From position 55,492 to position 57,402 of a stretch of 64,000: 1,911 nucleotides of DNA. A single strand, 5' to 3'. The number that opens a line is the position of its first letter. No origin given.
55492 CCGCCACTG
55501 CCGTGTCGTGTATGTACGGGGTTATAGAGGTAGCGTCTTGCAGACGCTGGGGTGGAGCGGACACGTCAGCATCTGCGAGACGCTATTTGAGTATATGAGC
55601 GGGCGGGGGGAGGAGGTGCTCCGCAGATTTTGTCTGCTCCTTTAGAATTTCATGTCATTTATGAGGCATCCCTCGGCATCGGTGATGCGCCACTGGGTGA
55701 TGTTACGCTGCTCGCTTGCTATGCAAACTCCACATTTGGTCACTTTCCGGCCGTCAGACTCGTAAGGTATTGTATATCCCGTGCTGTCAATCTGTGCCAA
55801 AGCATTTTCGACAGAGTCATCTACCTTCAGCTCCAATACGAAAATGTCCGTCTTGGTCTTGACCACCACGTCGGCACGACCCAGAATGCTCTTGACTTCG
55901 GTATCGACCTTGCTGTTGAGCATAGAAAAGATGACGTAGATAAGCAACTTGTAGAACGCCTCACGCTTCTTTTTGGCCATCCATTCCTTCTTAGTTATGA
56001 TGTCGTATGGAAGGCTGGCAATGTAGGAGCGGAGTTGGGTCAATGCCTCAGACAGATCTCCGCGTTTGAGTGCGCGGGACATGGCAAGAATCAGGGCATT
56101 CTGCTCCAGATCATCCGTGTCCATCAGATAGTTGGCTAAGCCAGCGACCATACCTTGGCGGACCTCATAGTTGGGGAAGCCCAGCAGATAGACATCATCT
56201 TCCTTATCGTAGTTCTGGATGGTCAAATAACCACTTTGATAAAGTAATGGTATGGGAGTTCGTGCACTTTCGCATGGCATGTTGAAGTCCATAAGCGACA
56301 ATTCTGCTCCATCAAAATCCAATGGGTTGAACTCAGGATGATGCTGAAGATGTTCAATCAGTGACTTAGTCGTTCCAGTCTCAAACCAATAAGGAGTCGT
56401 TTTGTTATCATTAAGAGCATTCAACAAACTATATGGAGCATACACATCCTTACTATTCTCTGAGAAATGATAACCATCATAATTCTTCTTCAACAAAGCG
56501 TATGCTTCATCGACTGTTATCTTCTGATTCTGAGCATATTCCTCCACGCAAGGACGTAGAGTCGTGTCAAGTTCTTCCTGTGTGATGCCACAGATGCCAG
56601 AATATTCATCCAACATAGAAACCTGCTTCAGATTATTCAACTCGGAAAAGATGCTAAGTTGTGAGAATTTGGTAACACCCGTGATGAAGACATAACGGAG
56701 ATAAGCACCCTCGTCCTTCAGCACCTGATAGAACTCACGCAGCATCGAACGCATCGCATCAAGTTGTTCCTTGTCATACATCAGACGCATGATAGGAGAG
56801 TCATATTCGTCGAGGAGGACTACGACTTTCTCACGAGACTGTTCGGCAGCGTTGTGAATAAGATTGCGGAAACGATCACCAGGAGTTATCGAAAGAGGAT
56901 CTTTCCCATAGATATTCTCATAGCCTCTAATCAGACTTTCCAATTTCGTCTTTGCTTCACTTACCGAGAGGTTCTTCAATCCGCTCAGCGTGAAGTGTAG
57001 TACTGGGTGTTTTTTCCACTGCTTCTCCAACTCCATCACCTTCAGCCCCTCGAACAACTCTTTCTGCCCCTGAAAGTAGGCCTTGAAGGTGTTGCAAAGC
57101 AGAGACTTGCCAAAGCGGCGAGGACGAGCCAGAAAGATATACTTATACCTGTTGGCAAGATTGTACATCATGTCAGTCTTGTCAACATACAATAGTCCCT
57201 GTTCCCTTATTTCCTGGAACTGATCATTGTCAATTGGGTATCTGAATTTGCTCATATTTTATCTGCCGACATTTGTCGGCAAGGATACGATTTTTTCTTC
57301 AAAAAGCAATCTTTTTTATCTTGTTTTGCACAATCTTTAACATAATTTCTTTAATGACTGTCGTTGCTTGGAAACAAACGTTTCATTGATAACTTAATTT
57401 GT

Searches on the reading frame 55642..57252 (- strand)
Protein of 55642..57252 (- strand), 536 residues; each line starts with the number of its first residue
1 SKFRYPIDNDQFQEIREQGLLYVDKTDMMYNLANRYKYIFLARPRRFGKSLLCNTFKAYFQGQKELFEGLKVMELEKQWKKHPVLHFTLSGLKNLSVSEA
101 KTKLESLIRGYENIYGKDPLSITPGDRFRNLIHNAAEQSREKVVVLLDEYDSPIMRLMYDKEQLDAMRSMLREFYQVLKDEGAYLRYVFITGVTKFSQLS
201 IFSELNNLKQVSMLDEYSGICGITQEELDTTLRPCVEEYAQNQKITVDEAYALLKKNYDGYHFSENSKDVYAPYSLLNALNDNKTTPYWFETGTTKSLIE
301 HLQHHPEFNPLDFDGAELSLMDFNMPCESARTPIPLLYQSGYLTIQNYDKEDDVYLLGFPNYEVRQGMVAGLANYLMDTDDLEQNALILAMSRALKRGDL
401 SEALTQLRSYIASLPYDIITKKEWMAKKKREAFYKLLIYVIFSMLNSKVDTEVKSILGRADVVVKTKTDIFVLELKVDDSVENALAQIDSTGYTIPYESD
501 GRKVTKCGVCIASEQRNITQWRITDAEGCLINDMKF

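Call 33: search_protein_families(library=pfam, proteins=[window:55642-57252:-], max_evalue=0.01)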
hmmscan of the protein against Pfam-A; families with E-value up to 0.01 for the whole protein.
window:55642-57252:- (536 aa): 3 families
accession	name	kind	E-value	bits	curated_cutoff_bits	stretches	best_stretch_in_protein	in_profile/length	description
PF09820.16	AAA-ATPase_like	-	3.2e-60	203.8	26.1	1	6-202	1-201/201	Predicted AAA-ATPase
PF08011.17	PDDEXK_9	-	3.3e-16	59.6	25.5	1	430-521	2-105/105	PD-(D/E)XK nuclease superfamily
PF12668.12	DUF3791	-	0.0054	17.1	25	0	235-263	6-33/60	Protein of unknown function (DUF3791)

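Call 64: search_protein_families(library=padloc, proteins=[window:55642-57252:-], max_evalue=0.01)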
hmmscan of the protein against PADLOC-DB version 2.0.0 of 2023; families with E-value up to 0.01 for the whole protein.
window:55642-57252:- (536 aa): 2 families
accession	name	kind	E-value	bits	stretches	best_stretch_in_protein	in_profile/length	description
PDLC02083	Cas4_II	-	2.4e-05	22.8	1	427-526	46-143/186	-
PDLC04435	PDC-M13A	-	0.0035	15.5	0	235-282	14-60/72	-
